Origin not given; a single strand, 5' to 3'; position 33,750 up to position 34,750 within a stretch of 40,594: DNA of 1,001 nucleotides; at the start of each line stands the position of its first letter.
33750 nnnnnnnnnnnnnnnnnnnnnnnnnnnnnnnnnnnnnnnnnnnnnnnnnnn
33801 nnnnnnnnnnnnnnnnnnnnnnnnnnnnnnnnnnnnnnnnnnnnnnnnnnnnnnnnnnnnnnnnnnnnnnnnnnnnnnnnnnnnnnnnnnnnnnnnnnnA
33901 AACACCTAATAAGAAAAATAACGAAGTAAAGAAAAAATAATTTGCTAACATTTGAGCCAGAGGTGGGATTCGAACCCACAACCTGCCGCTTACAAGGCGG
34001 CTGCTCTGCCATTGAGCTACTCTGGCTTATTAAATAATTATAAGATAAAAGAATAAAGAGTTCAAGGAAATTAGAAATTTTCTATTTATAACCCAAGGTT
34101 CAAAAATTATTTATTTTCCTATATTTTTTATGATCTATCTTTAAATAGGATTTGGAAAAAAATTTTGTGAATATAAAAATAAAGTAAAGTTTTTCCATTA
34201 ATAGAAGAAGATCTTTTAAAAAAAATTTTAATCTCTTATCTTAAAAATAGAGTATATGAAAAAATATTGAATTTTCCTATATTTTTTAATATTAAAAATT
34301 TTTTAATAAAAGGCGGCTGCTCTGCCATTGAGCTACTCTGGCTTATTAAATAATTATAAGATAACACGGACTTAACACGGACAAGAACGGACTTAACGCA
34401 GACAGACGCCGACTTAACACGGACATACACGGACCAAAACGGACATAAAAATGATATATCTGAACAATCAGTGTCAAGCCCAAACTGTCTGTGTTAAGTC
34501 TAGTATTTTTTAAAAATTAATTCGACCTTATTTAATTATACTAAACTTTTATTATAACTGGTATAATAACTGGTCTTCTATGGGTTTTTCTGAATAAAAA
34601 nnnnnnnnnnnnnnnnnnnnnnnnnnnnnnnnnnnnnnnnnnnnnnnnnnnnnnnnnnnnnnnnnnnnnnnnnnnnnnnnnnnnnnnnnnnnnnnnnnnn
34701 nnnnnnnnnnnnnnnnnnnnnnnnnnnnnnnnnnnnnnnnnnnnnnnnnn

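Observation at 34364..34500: Eight-unit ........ array at a strict 10.5-bp period, bounded by an inverted copy of its own unit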

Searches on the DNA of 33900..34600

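Call 64: search_rna_families(source=window, start=33900, end=34600, threshold=evalue, max_evalue=1)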
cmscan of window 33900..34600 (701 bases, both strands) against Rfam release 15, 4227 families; matches with E-value up to 1: 4.
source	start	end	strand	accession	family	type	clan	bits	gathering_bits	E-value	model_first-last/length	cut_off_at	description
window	33955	34026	-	RF00005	tRNA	Gene; tRNA;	CL00001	75.4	29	1.1e-16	1-71/71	no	tRNA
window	33925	34030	-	RF02435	SpF41_sRNA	Gene; sRNA;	-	24.7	52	0.17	1-105/105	no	Streptococcus sRNA SpF41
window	33954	34026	+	RF04354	Plastid-ycf2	Cis-reg;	-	19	65.7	0.39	1-75/75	no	Plastid-ycf2 5UTR RNA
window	34283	34350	-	RF02350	psRNA6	Gene; sRNA;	-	13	60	0.33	1-333/333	no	Nitrosomonas sRNA psRNA6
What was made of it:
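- On Known RNA family (Rfam 15): A permissive scan of 33900-34600 finds only the tRNA and chance-level hits (call 64).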
